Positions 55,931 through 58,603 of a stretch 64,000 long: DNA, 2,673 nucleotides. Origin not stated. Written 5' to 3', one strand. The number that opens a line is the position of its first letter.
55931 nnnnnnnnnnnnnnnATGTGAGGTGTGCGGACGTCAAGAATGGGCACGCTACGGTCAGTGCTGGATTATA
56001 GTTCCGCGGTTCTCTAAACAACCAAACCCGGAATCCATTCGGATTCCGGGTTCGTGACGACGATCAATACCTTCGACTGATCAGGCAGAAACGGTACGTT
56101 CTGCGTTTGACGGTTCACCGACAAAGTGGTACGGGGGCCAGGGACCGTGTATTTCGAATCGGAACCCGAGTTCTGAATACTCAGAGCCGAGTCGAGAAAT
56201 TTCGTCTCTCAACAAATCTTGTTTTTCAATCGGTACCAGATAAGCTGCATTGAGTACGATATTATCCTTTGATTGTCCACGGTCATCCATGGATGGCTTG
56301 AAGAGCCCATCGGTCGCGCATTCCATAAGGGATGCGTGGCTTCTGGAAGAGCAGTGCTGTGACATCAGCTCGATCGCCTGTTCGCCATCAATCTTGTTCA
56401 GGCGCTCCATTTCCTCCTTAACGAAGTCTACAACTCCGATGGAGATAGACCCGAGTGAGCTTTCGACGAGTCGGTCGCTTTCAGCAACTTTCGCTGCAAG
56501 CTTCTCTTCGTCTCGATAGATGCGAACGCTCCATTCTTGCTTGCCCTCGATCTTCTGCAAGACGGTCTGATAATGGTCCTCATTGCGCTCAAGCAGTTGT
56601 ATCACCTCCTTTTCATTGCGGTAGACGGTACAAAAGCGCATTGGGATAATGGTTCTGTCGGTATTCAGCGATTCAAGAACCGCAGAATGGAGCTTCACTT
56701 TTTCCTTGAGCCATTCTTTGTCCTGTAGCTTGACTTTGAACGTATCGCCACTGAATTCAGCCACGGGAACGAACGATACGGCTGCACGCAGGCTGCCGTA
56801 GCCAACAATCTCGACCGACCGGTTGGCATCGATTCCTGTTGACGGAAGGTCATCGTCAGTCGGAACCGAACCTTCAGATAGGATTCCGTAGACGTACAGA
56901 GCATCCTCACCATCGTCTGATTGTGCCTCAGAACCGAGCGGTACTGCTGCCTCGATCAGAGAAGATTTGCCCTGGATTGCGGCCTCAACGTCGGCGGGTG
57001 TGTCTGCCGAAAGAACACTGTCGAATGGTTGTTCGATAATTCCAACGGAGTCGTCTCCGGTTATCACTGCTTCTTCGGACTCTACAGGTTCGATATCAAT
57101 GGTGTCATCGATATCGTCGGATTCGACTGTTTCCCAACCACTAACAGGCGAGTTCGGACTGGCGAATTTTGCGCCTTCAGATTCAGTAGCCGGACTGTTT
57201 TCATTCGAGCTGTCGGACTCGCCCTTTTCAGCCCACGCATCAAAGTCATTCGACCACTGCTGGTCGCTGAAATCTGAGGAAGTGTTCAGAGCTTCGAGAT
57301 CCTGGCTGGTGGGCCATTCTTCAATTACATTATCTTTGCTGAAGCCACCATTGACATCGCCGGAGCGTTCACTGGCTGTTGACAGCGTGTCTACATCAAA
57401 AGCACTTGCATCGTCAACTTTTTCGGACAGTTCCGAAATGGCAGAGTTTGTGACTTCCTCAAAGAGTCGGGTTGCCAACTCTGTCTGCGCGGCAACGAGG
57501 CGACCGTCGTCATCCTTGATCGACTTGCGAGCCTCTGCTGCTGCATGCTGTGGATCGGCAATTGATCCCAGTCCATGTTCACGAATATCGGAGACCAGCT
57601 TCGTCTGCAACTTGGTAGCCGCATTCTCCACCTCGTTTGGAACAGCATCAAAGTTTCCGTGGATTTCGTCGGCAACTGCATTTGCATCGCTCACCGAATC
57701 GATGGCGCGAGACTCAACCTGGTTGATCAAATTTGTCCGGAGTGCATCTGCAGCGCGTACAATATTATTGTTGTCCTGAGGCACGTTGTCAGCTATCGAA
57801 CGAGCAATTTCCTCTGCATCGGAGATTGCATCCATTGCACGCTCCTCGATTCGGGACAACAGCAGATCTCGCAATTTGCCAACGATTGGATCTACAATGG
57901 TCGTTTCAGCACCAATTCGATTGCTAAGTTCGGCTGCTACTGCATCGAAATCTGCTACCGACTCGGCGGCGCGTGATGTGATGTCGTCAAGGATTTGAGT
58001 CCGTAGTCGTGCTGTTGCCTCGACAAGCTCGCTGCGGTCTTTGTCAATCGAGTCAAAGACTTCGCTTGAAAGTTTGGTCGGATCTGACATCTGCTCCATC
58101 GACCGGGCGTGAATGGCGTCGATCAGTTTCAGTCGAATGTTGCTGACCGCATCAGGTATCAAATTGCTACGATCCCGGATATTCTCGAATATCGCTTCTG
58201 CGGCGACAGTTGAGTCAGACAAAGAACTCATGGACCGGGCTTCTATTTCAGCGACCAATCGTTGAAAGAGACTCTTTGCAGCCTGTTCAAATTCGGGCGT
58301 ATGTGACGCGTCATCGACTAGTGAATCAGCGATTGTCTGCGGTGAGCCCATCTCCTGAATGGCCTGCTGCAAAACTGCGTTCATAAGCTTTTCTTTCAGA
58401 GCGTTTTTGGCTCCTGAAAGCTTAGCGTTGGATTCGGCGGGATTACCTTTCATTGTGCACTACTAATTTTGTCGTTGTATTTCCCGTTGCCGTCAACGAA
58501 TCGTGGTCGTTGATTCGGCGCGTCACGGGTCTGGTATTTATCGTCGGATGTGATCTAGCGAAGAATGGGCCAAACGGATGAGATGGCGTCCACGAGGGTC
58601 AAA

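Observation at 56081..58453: Stand-alone GvpL/GvpF-domain protein fused to a large repeat module, with no gas-vesicle cluster nearby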

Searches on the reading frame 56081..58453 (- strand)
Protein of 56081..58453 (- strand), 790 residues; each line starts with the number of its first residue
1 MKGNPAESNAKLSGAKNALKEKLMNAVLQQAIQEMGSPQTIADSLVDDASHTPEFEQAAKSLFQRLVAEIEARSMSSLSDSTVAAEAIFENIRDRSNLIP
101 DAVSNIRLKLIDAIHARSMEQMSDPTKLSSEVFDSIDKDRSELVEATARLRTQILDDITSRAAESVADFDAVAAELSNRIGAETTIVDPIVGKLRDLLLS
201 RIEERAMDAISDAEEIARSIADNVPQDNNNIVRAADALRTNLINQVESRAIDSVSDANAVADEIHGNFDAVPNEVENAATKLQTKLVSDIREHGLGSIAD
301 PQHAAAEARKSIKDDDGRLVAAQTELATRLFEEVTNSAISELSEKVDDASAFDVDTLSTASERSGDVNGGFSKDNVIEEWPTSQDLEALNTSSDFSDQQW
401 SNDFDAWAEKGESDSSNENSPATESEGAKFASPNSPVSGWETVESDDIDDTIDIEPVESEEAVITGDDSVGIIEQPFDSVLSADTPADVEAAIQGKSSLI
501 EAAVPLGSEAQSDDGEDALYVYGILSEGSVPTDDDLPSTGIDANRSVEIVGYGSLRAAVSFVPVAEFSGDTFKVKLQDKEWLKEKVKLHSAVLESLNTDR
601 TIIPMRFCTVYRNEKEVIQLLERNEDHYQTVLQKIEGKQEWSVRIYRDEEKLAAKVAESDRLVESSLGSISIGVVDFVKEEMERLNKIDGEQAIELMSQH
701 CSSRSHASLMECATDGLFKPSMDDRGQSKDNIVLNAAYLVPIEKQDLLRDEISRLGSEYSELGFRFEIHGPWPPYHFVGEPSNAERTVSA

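Call 3: search_protein_families(library=pfam, proteins=[window:56081-58453:-], max_evalue=1)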
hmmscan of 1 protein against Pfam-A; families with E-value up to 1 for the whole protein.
window:56081-58453:- (790 aa): 4 families
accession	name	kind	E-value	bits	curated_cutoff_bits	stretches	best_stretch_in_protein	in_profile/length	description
PF06386.16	GvpL_GvpF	-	1e-45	157.2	23.6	1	518-778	1-244/245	Gas vesicle synthesis protein GvpL/GvpF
PF18431.6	RNAse_A_bac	-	0.18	13.1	27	1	57-105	10-58/113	Bacterial CdiA-CT RNAse A domain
PF23843.2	DUF7210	-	0.2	11.7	27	1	569-586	19-36/38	Domain of unknown function (DUF7210)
PF22564.2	HAAS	-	0.75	10.6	27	0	28-43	39-54/55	HAAS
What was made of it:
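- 56120..56902 (-): GvpL_GvpF domain (residues 518-778), ending in the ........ motif. Pfam 157 bits (call 3).
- On Pfam GvpL_GvpF (PF06386) domain family: 157.2 bits against a cut-off of 23.6; profile positions 1-244 of 245; residues 518-778 (call 3)
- Closest known: GvpF. Same: Full-length Pfam PF06386 match (call 3).
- Closest known: HEAT-like / alpha-solenoid helical-hairpin repeats. Different: No HEAT, TPR or Sel1 Pfam match even at E<=1 (call 3).
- Checked: Pfam GvpL_GvpF (PF06386) matches residues 518-778 over profile positions 1-244 of 245, at 157.2 bits (cut-off 23.6) and E 1e-45 (call 3).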

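Call 4: search_protein_families(library=ncbifam, proteins=[window:56081-58453:-], max_evalue=1)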
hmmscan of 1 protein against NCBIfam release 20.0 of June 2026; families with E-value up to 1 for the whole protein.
window:56081-58453:- (790 aa): 2 families
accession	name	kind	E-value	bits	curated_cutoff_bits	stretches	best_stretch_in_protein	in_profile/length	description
NF045778.1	gas_vesic_GvpL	equivalog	5e-14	52.6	200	1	519-780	3-258/260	gas vesicle protein GvpL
NF052351.1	GasVProtGvpFCyan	equivalog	4e-09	36.6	350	1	588-761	42-209/227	gas vesicle protein GvpF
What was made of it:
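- On GvpL or GvpF as functional equivalogs (NCBIfam NF045778 / NF052351): 52.6 against 200 (GvpL); 36.6 against 350 (GvpF) (call 4)
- Closest known: GvpF. Different: Scores 36.6 bits against the 350-bit cut-off of the GvpF equivalog model (call 4).
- Closest known: GvpL. Same: Best NCBIfam hit is the GvpL model, over residues 519-780 (call 4).
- Closest known: GvpL. Different: 52.6 bits against a 200-bit cut-off (call 4).
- Not an equivalog of GvpL or GvpF: 52.6 bits against a cut-off of 200, and 36.6 against 350 (call 4). The protein scores far below the GvpL and GvpF equivalog cut-offs (call 4).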

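Call 6: find_homologous_proteins(query=window:56081-58453:-, max_evalue=0.001)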
Query window:56081-58453:- (790 aa): 3 proteins with E <= 0.001 among 8000 candidates.
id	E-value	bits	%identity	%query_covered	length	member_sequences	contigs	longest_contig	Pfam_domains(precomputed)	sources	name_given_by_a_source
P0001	0.0e+0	1687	100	100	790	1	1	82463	PF06386.17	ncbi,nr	ncbi:MAG: GvpL/GvpF family gas vesicle protein [Rhodothermales bacterium]|nr:GvpL/GvpF family gas ve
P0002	8.1e-226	770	51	99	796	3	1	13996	PF06386.17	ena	-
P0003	3.2e-209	715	49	98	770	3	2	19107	PF06386.17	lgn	-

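Call 8: find_encoding_contigs(protein=P0001, flank=10000, max_places=3)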
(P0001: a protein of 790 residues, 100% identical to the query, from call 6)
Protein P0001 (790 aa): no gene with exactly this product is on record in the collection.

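Call 9: find_encoding_contigs(protein=P0002, flank=10000, max_places=3)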
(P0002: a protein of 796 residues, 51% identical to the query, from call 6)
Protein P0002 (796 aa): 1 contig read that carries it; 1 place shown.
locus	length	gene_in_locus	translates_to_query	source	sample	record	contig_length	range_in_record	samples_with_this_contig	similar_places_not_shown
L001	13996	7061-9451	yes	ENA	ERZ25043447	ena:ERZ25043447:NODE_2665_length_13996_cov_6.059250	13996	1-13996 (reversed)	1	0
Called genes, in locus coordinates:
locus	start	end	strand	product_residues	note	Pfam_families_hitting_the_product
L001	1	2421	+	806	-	?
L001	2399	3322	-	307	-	PF00392:GntR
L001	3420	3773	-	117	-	-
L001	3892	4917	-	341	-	PF01113:DapB_N (weak), PF19328:DAP_DH_C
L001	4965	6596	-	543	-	PF00171:Aldedh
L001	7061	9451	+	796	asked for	PF06386:GvpL_GvpF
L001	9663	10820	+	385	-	PF12704:MacB_PCD, PF02687:FtsX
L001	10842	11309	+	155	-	PF00578:AhpC-TSA, PF08534:Redoxin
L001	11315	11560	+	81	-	PF02597:ThiS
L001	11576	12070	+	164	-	PF02391:MoaE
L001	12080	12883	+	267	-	PF00795:CN_hydrolase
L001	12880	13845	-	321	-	PF01259:SAICAR_synt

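Call 10: find_encoding_contigs(protein=P0003, flank=10000, max_places=3)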
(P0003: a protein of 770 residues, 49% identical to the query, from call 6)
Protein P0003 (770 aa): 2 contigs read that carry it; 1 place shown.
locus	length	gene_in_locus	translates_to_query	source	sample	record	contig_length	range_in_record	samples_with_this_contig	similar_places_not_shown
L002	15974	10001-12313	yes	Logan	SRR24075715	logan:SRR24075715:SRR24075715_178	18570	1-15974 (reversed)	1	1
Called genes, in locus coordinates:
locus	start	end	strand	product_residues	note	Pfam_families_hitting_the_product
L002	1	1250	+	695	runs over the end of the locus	PF22745:Nlig-Ia, PF01653:DNA_ligase_aden, PF03120:OB_DNA_ligase, PF03119:DNA_ligase_ZBD, PF12826:HHH_2, PF14520:HHH_5, PF00533:BRCT, PF12738:PTCB-BRCT (weak)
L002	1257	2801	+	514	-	PF00474:SSF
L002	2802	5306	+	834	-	PF07697:7TMR-HDED, PF07698:7TM-7TMR_HD, PF01966:HD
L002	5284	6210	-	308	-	PF00392:GntR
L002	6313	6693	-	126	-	-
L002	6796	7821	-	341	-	PF19328:DAP_DH_C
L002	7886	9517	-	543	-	PF00171:Aldedh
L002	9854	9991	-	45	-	-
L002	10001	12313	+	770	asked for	PF06386:GvpL_GvpF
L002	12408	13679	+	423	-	PF12704:MacB_PCD, PF02687:FtsX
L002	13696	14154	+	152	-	PF00578:AhpC-TSA, PF08534:Redoxin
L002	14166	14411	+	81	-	PF02597:ThiS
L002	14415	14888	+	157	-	PF02391:MoaE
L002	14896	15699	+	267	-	PF00795:CN_hydrolase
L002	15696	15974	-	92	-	?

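Call 24: search_protein_families(library=pfam, alignment_id=A2, max_evalue=0.001)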
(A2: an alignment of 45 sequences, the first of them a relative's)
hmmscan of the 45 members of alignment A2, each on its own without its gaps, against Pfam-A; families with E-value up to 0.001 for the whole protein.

A. member 1, P0001 (790 aa): 1 family
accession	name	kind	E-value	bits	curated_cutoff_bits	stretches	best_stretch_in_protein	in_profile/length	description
PF06386.16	GvpL_GvpF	-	1e-45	157.2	23.6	1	518-778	1-244/245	Gas vesicle synthesis protein GvpL/GvpF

B. families by the number of members that match (of 45 scanned): 4 families
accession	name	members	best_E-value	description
PF06386.16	GvpL_GvpF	39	4.4e-52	Gas vesicle synthesis protein GvpL/GvpF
PF00072.30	Response_reg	1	1.2e-13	Response regulator receiver domain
PF01992.21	vATP-synt_AC39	1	0.00025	ATP synthase (C/AC39) subunit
PF12022.14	COG2_C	1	0.00046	COG complex component, COG2, C-terminal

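Call 42: predict_structure(alignment_id=A2)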
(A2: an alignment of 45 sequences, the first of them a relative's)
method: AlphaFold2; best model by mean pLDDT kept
length: 790 residues; sequences in the alignment: 45
mean_pLDDT: 70.7   pTM: 0.44
mean pLDDT of the five models: 70.7, 70.3, 67.4, 65.9, 65.8
residues with pLDDT >= 90: 205; 70-90: 282; 50-70: 120; < 50: 183
segments of 3 or more residues with pLDDT < 50: 1-5, 349-513, 784-790
pLDDT, mean of each block of 10 residues (from residue 1): 47 76 82 69 74 80 86 75 66 55 76 79 62 52 72 79 63 67 63 78 71 68 68 76 76 73 73 79 82 73 76 79 84 83 62 42 36 31 34 33 31 33 37 38 39 41 35 34 39 41 39 74 94 93 96 97 93 93 95 93 95 97 96 96 96 90 75 72 73 89 96 96 59 95 98 97 96 91 44
secondary structure, 60 per line:
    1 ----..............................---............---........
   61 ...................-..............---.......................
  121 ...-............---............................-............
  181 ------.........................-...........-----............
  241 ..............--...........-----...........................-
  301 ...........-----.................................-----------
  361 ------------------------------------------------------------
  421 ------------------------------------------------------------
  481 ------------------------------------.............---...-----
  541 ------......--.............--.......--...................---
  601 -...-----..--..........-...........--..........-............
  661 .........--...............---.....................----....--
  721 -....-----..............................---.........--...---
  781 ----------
elements in order (helices of 4 or more, strands of 3 or more residues): H5-34 H38-49 H53-79 H81-94 H98-123 H125-136 H140-167 H169-180 H187-211 H213-223 H229-254 H257-267 H273-299 H301-311 H317-349 E517-526 E547-552 E555-563 H564-567 H570-576 H579-597 E602-604 H614-623 H625-635 E638-647 H649-669 H672-686 H690-710 E715-718 H722-725 E731-741 H742-760 E764-772
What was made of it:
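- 57356..58411 (-): Eight tandem 44-residue repeats (residues 15-366). Each is predicted as a long helix (~26 aa) plus a short helix (~12 aa), forming a helical-hairpin array. AF2 secondary structure, pLDDT about 62-86 (call 42).
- Closest known: HEAT-like / alpha-solenoid helical-hairpin repeats. Same: Units of about 44 residues made of two helices in tandem (call 42).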

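Call 46: search_solved_structures(query=window:56081-58453:-, max_evalue=1, show_alignments=1)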
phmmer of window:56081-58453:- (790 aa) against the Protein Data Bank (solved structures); distinct sequences matched with E-value up to 1: 6.
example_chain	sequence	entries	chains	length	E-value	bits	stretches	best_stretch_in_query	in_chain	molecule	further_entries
6l5d_A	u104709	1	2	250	3e-06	29.4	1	586-777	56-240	Gas vesicle protein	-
4qsg_A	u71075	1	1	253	0.016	17.1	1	588-776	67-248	Gas vesicle protein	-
9cpc_3T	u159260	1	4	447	0.047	15.6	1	26-102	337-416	Tektin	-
8i7o_D2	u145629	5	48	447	0.12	14.2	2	227-329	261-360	Tektin-4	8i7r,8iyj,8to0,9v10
7rro_D0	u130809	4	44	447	0.15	13.9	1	26-102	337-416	Tektin-4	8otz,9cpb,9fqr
7ung_D0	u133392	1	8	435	0.51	12.1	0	26-95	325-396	Tektin-4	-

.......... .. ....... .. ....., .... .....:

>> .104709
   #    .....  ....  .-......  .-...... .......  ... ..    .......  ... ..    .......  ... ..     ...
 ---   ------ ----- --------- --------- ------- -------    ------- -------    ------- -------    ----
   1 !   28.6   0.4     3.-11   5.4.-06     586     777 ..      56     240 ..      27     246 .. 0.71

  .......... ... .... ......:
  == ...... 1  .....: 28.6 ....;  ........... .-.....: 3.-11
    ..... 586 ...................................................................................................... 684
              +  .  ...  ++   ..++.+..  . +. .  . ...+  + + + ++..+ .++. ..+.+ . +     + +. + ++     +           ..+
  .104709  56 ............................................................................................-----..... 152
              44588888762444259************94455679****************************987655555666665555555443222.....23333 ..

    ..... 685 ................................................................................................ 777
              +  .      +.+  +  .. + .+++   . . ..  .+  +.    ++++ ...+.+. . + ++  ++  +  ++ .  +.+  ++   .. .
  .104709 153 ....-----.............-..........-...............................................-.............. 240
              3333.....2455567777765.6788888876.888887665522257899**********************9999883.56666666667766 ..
